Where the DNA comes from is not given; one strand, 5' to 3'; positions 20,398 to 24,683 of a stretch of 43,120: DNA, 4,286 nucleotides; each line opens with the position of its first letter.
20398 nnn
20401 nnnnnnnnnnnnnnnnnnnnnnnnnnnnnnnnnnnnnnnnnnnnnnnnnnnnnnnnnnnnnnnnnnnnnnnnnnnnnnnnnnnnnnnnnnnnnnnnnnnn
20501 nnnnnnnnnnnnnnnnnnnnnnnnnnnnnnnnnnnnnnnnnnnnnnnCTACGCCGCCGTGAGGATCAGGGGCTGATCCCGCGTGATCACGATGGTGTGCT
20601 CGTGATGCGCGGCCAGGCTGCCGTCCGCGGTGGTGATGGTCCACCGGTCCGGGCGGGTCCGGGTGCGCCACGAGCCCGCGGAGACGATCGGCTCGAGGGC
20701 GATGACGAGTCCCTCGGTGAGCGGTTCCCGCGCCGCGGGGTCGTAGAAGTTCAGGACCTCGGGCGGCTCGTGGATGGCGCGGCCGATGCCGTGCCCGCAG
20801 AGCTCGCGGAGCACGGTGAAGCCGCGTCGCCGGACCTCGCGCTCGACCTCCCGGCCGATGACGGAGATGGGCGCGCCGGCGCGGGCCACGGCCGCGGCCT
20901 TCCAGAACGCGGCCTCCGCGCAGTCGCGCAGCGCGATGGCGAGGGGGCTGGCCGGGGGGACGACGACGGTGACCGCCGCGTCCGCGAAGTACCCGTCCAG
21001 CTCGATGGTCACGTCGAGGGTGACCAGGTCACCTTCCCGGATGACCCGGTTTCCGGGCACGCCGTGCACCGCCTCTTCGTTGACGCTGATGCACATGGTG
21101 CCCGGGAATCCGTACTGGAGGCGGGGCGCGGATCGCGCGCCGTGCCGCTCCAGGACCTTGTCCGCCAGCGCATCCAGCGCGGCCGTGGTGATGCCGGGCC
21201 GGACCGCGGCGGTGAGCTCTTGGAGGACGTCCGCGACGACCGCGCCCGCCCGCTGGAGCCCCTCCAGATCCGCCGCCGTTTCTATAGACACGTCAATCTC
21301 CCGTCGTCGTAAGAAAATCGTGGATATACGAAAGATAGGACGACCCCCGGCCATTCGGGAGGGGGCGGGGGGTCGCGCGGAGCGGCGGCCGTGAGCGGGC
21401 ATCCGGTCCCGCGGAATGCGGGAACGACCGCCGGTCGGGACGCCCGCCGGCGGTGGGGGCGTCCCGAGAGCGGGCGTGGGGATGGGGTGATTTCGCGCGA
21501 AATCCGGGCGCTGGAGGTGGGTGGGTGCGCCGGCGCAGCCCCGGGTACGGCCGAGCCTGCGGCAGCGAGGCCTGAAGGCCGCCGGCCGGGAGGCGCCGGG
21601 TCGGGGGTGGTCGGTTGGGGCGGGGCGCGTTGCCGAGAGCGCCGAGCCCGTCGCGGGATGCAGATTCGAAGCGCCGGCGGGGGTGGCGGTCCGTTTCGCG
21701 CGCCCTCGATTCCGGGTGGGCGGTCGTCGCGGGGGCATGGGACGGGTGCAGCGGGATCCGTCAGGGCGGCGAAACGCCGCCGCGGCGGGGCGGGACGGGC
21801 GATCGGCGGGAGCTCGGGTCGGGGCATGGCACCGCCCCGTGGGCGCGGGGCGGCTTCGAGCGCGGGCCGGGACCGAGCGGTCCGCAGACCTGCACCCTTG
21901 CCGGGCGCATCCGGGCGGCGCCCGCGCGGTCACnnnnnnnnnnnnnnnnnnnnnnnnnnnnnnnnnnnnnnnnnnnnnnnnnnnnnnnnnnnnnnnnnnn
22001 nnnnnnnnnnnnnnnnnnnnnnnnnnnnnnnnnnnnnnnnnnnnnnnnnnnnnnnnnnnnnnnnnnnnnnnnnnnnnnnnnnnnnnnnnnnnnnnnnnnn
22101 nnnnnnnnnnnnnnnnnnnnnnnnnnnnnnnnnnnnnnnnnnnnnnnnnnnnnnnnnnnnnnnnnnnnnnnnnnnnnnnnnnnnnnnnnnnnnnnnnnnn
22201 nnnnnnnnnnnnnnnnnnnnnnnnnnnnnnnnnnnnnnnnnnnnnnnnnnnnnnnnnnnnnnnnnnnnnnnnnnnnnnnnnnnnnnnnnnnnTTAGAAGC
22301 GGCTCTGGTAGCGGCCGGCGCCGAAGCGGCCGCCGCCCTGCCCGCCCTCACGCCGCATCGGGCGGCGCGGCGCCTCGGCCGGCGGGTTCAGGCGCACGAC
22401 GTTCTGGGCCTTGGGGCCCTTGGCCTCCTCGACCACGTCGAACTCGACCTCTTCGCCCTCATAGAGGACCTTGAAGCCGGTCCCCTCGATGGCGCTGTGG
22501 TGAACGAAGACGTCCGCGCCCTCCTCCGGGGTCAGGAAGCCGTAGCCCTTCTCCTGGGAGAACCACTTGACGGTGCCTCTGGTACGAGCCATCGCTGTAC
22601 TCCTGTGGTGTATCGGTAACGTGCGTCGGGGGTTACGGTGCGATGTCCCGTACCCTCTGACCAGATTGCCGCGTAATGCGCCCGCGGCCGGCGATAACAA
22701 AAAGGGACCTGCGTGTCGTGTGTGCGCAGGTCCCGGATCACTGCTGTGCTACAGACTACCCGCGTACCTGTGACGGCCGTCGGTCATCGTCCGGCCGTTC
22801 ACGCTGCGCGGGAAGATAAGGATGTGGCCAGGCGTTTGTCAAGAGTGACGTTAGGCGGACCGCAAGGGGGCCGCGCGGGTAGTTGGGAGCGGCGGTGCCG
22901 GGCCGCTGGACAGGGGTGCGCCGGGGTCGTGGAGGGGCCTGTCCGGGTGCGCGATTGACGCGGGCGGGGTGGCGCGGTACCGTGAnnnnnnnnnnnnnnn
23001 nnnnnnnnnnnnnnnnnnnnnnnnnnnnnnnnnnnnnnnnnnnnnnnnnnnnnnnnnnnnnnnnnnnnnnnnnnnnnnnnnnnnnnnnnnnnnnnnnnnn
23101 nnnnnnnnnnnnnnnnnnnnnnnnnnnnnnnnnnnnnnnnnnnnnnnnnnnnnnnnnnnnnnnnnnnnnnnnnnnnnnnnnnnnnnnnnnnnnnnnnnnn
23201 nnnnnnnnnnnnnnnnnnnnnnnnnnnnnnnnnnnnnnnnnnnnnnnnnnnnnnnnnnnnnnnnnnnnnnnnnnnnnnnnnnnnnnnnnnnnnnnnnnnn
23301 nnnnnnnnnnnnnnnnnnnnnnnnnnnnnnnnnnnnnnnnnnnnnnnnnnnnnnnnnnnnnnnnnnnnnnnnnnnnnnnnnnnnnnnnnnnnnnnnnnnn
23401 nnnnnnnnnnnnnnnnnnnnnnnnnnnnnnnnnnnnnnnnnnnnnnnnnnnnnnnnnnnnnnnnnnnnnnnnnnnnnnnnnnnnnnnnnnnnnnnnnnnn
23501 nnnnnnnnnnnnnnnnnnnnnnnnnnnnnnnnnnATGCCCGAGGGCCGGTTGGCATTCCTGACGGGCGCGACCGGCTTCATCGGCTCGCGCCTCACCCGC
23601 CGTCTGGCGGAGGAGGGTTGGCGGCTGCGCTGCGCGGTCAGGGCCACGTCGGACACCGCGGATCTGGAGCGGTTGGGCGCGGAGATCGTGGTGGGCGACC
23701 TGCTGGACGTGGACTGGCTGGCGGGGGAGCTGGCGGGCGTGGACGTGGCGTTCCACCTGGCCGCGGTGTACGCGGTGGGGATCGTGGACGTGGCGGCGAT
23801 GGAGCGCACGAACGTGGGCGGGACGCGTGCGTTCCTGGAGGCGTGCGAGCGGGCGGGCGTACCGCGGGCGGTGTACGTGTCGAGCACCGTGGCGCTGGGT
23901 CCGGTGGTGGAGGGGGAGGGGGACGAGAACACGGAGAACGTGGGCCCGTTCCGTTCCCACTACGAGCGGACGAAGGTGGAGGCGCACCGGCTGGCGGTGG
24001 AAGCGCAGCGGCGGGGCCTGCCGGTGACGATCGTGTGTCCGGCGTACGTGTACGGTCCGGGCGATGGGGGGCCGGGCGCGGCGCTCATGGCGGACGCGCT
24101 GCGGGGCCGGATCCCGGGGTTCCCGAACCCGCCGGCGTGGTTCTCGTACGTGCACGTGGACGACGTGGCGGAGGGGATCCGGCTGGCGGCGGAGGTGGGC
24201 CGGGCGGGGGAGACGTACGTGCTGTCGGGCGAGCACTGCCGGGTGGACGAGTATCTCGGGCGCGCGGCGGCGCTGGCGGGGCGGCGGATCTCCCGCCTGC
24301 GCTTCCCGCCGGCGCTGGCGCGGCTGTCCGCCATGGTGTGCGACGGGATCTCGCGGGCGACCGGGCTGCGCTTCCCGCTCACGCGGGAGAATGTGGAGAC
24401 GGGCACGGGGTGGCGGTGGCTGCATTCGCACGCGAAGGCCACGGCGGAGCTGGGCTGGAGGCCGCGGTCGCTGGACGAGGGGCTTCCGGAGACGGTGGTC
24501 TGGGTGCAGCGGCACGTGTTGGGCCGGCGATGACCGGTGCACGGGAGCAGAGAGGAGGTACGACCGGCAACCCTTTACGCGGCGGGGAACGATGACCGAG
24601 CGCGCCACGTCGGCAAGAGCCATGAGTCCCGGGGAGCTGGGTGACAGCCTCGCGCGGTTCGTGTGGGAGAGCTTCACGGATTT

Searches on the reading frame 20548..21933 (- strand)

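Call 11: search_protein_families(library=pfam, proteins=[window:20548-21933:-], max_evalue=0.001)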
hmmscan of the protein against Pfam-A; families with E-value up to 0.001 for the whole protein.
window:20548-21933:- (461 aa): 1 family
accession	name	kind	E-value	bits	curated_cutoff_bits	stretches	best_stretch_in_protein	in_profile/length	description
PF00557.29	Peptidase_M24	-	2.1e-41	142.4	23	1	225-451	2-207/208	Metallopeptidase family M24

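Call 44: search_protein_families(library=ncbifam, proteins=[window:20548-21933:-], max_evalue=0.001)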
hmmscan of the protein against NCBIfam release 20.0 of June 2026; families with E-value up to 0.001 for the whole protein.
window:20548-21933:- (461 aa): 9 families
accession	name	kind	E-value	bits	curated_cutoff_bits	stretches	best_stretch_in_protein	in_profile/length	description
TIGR00500.1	met_pdase_I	equivalog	7.4e-81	271.3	171.35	1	216-460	2-246/247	type I methionyl aminopeptidase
NF009533.0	PRK12897.1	equivalog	4.3e-52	176.9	488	1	216-459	3-246/248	type I methionyl aminopeptidase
NF008970.0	PRK12318.1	equivalog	2.5e-41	141.9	267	1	212-459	38-287/291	methionyl aminopeptidase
NF005583.0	PRK07281.1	equivalog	6.8e-29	101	445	2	313-460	131-279/286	methionyl aminopeptidase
TIGR00501.1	met_pdase_II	equivalog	8.9e-24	84.5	222.65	1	224-421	6-195/295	type II methionyl aminopeptidase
NF040821.1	dipep_PepQ_Arch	equivalog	1.1e-08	34.4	630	1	289-417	189-314/346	Xaa-Pro dipeptidase PepQ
TIGR00495.1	crvDNA_42K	hypoth_equivalog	1.4e-08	33.8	430.05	1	220-351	17-154/383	ErbB3-binding protein EBP1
NF007310.0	PRK09795.1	equivalog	5e-05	22.3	393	1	217-417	127-324/361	aminopeptidase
NF008131.0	PRK10879.1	equivalog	0.00038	19.4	465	1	218-325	174-276/438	Xaa-Pro aminopeptidase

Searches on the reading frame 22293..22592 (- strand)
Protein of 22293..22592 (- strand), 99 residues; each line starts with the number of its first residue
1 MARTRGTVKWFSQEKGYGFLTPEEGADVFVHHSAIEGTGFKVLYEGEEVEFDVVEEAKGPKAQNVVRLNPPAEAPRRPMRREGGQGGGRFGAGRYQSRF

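Call 11: search_protein_families(library=pfam, proteins=[window:22293-22592:-], max_evalue=0.001)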
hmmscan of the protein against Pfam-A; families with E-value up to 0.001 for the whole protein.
window:22293-22592:- (99 aa): 2 families
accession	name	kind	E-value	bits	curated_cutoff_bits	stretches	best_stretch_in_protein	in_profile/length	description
PF00313.28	CSD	-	2.6e-26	91.7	27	1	5-67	2-65/66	'Cold-shock' DNA-binding domain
PF08206.17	OB_RNB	-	0.00028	20.9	24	1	13-36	6-30/58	Ribonuclease B OB domain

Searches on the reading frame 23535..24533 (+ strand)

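Call 7: search_protein_families(library=pfam, proteins=[window:23535-24533:+], max_evalue=0.01)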
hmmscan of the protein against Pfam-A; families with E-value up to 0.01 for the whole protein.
window:23535-24533:+ (332 aa): 8 families
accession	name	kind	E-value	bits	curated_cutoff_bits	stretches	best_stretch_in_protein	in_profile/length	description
PF01370.27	Epimerase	-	7.9e-34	117.6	20.9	1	8-230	2-239/240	NAD dependent epimerase/dehydratase family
PF01073.25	3Beta_HSD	-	1.7e-22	80.2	22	1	9-219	2-229/280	3-beta hydroxysteroid dehydrogenase/isomerase family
PF13460.12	NAD_binding_10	-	2.6e-19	70.3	27.2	1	11-177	1-151/184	NAD(P)H-binding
PF07993.18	NAD_binding_4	-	5.7e-19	68.7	20.1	2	68-187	88-220/258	Male sterility protein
PF16363.11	GDP_Man_Dehyd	-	5.7e-17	62.6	27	1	9-318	2-330/332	GDP-mannose 4,6 dehydratase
PF05368.20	NmrA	-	1e-09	38.9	27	1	9-116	7-106/298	NmrA-like family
PF02719.21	Polysacc_synt_2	-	6.7e-09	35.8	20.2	1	9-124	3-135/293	Polysaccharide biosynthesis protein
PF04321.23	RmlD_sub_bind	-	6.9e-06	25.8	27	1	9-175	5-154/287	RmlD substrate binding domain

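Call 8: search_protein_families(library=ncbifam, proteins=[window:23535-24533:+], max_evalue=0.01)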
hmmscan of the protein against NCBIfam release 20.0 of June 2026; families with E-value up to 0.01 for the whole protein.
window:23535-24533:+ (332 aa): 34 families (the best 25 are shown)
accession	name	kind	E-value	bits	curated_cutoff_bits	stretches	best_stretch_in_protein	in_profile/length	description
TIGR03466.1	HpnA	hypoth_equivalog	1.2e-65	221.6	367.65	1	7-327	3-324/327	hopanoid-associated sugar epimerase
NF052578.1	StrlDmthSdmBMthl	equivalog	3.4e-41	142.1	600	1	8-327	4-325/328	sterol demethylase protein SdmB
NF042422.1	oxyalk_red_OleD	equivalog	1.3e-24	87.2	580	1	9-318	5-322/329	2-alkyl-3-oxoalkanoate reductase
TIGR01746.1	Thioester-redct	subfamily_domain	6.8e-21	74.9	213.35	2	68-266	88-298/371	thioester reductase domain-containing protein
NF042423.1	oxyalk_red_Shew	equivalog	9.4e-21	74.2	580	1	7-179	11-181/331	2-alkyl-3-oxoalkanoate reductase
TIGR04180.1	EDH_00030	hypoth_equivalog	3.3e-17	62.5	475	1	8-176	2-179/297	NAD-dependent 4,6-dehydratase LegB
NF005539.0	PRK07201.1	equivalog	8.1e-15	54.6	549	1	8-179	4-184/657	SDR family oxidoreductase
TIGR01181.1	dTDP_gluc_dehyt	equivalog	4.6e-12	45.7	365.1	1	8-326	3-313/321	dTDP-glucose 4,6-dehydratase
NF038078.1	NRPS_MxcG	equivalog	2.6e-11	41.5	2300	2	67-175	1168-1277/1442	myxochelin non-ribosomal peptide synthetase MxcG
TIGR01179.1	galE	equivalog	1.4e-09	37.2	262.3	1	9-157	4-159/332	UDP-glucose 4-epimerase GalE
NF041293.1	G6PDh_Azf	equivalog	5.4e-09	35.8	400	1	8-124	6-122/252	NAD-dependent glucose-6-phosphate dehydrogenase Azf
NF043036.1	ErythonDh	equivalog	1.8e-08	34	325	1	9-162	5-168/321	D-erythronate dehydrogenase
TIGR02197.1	heptose_epim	equivalog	2e-08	33.8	274.6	1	9-132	3-129/316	ADP-glyceromanno-heptose 6-epimerase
NF058621.1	DiazavRedAvaA7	equivalog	4.2e-08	33.2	400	1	8-242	4-242/304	3-diazoavenalumate denitrifying reductase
TIGR01777.1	yfcH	hypoth_equivalog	1.3e-07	31.5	207.35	1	8-221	2-213/292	TIGR01777 family oxidoreductase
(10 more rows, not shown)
